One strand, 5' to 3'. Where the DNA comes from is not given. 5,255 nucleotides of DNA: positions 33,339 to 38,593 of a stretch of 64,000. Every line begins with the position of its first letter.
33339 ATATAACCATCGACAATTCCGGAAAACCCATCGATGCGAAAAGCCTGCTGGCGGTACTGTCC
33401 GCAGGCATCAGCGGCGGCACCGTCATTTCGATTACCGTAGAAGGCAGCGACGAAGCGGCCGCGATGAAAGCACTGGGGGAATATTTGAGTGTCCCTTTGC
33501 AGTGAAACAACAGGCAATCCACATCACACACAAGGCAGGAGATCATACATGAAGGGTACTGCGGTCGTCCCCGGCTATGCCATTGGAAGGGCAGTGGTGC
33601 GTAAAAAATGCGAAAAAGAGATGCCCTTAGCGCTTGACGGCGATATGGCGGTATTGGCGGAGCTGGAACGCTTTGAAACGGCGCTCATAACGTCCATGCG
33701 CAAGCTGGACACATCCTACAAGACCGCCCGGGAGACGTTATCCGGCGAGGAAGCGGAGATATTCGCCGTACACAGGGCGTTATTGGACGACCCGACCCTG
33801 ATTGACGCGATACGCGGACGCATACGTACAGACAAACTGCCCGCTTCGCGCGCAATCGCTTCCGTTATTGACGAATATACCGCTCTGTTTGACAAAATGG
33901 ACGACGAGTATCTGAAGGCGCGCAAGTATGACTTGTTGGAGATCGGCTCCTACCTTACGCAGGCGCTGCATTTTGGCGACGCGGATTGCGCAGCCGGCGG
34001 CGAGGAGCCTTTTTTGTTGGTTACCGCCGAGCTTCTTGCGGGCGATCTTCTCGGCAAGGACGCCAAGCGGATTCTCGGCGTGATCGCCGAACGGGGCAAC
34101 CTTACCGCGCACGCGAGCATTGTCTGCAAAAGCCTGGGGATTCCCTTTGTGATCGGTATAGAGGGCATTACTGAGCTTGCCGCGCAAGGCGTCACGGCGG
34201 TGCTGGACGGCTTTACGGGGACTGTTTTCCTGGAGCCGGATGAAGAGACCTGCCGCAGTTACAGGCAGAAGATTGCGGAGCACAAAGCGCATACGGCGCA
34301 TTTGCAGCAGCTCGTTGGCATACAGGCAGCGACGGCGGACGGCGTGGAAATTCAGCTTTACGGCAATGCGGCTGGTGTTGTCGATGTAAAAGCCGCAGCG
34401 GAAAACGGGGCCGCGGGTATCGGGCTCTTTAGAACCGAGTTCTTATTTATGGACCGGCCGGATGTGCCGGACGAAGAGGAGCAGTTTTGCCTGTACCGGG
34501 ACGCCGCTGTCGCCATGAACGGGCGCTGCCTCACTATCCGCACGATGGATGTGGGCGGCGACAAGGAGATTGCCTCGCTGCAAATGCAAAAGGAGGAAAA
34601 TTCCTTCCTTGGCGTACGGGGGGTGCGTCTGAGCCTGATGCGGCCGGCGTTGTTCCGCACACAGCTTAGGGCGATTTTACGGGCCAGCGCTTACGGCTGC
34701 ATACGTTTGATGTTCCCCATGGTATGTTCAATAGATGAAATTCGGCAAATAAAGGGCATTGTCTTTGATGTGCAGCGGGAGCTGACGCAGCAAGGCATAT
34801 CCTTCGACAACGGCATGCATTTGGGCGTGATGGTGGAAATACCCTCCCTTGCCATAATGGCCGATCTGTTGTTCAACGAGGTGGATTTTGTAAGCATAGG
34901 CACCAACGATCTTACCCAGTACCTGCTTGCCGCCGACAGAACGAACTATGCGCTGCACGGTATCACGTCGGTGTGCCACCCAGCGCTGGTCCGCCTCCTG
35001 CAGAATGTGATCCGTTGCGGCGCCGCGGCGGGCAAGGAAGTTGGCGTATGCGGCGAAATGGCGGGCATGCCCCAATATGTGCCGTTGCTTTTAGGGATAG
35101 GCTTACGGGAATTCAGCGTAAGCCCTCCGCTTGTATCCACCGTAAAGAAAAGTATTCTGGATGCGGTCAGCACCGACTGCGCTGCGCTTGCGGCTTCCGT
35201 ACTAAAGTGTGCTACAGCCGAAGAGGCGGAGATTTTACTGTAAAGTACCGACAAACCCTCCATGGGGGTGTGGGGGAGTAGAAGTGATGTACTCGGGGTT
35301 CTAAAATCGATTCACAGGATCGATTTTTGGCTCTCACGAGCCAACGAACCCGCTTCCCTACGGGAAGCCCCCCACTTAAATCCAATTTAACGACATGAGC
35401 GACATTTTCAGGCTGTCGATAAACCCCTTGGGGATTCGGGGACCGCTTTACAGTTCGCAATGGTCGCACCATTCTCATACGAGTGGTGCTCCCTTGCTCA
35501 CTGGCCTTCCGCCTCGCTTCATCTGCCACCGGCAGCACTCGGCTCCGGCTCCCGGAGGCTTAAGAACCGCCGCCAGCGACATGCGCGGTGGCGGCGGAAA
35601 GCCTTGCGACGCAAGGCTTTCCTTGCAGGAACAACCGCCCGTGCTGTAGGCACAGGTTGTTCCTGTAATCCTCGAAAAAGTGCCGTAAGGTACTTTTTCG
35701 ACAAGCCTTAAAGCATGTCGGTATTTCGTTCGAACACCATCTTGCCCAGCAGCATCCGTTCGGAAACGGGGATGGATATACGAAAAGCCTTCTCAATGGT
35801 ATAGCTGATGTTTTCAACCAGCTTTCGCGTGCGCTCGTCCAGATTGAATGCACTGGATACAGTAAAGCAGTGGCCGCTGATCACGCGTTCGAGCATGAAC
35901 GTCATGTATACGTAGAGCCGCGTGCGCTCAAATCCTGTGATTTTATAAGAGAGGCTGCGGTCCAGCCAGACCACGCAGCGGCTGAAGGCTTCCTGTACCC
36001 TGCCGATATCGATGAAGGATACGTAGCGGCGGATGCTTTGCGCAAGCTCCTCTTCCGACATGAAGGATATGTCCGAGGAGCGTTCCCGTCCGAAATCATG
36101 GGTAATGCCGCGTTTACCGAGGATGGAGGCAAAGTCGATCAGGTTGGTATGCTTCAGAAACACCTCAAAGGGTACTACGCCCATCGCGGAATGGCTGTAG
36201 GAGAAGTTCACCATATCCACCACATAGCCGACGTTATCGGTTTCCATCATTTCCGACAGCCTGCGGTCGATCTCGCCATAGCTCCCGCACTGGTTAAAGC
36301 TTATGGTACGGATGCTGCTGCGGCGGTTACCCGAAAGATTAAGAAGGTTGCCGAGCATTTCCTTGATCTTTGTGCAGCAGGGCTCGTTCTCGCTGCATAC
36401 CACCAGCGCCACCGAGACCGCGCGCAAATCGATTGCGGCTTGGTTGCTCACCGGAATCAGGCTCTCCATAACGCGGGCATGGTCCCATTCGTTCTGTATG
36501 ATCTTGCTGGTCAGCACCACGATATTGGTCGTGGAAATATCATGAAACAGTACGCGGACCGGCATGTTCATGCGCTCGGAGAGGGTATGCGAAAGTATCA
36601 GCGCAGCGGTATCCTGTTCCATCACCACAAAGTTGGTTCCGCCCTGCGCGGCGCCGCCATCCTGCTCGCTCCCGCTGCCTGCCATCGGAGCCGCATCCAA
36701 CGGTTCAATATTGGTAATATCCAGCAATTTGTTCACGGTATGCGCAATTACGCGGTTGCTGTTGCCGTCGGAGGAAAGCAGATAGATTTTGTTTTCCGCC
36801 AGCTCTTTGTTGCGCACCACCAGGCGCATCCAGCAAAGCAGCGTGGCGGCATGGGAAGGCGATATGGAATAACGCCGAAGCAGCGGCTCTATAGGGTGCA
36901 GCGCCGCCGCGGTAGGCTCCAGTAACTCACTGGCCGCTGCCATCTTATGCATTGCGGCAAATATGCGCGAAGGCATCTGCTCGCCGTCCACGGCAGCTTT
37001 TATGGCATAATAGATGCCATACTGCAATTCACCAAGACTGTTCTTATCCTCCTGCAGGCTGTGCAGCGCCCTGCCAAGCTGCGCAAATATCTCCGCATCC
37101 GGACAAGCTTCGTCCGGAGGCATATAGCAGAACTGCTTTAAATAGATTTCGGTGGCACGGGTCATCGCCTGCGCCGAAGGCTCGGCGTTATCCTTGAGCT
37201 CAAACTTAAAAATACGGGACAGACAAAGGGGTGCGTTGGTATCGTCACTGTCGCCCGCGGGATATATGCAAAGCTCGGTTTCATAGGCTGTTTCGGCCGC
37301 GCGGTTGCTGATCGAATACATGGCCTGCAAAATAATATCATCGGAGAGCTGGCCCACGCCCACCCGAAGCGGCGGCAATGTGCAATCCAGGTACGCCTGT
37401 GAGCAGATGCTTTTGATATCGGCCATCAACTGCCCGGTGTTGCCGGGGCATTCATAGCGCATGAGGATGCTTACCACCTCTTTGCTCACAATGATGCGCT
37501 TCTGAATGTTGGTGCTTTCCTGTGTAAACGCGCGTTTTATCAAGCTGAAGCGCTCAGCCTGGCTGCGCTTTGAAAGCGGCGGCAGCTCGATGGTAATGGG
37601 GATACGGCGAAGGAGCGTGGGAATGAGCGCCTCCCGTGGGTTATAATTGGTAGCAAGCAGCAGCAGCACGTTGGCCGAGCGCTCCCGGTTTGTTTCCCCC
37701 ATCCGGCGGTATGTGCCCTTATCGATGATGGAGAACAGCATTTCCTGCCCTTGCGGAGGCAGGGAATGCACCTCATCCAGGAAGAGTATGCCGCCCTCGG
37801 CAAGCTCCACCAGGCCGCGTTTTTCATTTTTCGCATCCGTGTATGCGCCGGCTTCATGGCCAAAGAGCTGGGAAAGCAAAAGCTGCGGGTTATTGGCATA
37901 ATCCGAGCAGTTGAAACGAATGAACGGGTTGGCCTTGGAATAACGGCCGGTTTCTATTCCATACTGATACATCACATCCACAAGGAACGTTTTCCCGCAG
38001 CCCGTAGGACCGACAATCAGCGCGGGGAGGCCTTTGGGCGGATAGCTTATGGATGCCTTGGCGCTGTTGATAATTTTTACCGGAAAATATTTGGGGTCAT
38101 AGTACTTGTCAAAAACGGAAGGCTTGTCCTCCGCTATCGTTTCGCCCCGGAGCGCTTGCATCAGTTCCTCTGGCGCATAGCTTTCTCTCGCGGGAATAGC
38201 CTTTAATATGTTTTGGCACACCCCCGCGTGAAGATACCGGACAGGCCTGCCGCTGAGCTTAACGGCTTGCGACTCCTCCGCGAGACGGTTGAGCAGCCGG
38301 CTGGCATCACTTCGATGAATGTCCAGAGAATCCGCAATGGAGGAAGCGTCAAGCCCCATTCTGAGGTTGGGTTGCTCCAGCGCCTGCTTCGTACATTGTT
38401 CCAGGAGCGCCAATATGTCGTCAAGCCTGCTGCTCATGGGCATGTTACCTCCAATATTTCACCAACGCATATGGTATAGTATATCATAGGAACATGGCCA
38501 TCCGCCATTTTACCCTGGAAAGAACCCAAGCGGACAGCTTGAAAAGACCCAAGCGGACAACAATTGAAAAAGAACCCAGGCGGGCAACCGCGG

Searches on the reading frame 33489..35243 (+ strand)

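Call 23: search_protein_families(library=ncbifam, proteins=[window:33489-35243:+], max_evalue=0.00001)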
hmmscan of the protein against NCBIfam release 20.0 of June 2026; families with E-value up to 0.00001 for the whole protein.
window:33489-35243:+ (584 aa): 10 families
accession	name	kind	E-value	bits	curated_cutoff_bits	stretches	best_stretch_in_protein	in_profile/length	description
TIGR01417.1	PTS_I_fam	equivalog_domain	2.6e-148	494.9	341.7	1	22-582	2-562/565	phosphoenolpyruvate--protein phosphotransferase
NF008382.0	PRK11177.1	equivalog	1.1e-138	463.4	824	1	22-581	3-562/575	phosphoenolpyruvate-protein phosphotransferase PtsI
NF008283.0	PRK11061.1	equivalog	1.6e-106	357.3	583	1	5-579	155-726/748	phosphoenolpyruvate--protein phosphotransferase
NF005057.0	PRK06464.1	equivalog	4e-47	160.8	598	2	342-558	567-787/798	phosphoenolpyruvate synthase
TIGR01418.1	PEP_synth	equivalog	2.6e-41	141.8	739.75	2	346-556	565-779/784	pyruvate, water dikinase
TIGR01828.1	pyru_phos_dikin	equivalog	3e-35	121.4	843.45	2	364-546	647-850/865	pyruvate, phosphate dikinase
NF008478.1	PRK11377.1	equivalog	4.8e-27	95.1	520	1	52-245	277-469/473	dihydroxyacetone kinase phosphoryl donor subunit DhaM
NF004881.0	PRK06241.2-2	equivalog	5.3e-09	34.9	883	1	195-249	836-890/898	phosphoenolpyruvate synthase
NF004882.0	PRK06241.2-3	equivalog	1.2e-06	26.9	850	1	197-254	767-824/827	phosphoenolpyruvate synthase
NF004883.0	PRK06241.2-4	equivalog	3.1e-06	25.6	1063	1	197-247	861-911/928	phosphoenolpyruvate synthase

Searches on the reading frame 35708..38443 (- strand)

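Call 23: search_protein_families(library=ncbifam, proteins=[window:35708-38443:-], max_evalue=0.00001)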
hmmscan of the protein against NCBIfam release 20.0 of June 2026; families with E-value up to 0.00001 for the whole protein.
window:35708-38443:- (911 aa): 24 families
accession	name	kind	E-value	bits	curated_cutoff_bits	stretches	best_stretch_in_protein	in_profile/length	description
NF047795.1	TransRegDagR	equivalog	1.2e-86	291.4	1400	1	6-353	3-350/938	transcriptional regulator DagR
NF038308.1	RNA_repair_RtcR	equivalog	1e-30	107.1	650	1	139-295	205-362/530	RNA repair transcriptional activator RtcR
TIGR01817.1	nifA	equivalog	1.1e-26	93.7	528.85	1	142-339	223-417/534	nif-specific transcriptional activator NifA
TIGR02974.1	phageshock_pspF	equivalog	5.9e-26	91.5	443.55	1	140-340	24-223/336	phage shock protein operon transcriptional activator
NF008085.0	PRK10820.1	equivalog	3e-25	88.8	576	1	140-349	229-436/520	transcriptional regulator TyrR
NF041552.1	TF_PrdR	equivalog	1.8e-23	82.7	795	1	141-344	293-494/577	sigma-54 dependent transcriptional regulator PrdR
TIGR01818.1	ntrC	equivalog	2.7e-23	82.5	558.6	1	140-344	159-361/463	nitrogen regulation protein NR(I)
NF038230.1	Regu_Geo_Pelo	equivalog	3.8e-23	81.3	1200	1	138-275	590-729/935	GPMC system transcriptional regulator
NF008622.0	PRK11608.1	equivalog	1.5e-22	80.1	529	1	140-340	31-230/329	phage shock protein operon transcriptional activator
NF041946.1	LuxO_transreg_Vib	equivalog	2e-22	79.6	800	1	142-346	160-362/463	quorum-sensing sigma-54 dependent transcriptional regulator LuxO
NF003451.0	PRK05022.1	equivalog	1e-21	77.3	476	1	139-340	214-413/512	nitric oxide reductase transcriptional regulator NorR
NF049963.1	RespRegFlgRCampy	domain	7.3e-21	74.5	750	1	142-347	161-364/429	fla regulon two-component system response regulator FlgR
NF008469.0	PRK11361.1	equivalog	7.3e-21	74.4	714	1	141-343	169-369/461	acetoacetate metabolism transcriptional regulator AtoC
TIGR02915.1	PEP_resp_reg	equivalog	1.9e-20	73.2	502.6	1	140-345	164-367/445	PEP-CTERM-box response regulator transcription factor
NF041906.1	V4R_TF_MobR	exception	2.1e-20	72.7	999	1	142-339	259-454/544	phenol degradation transcriptional regulator MobR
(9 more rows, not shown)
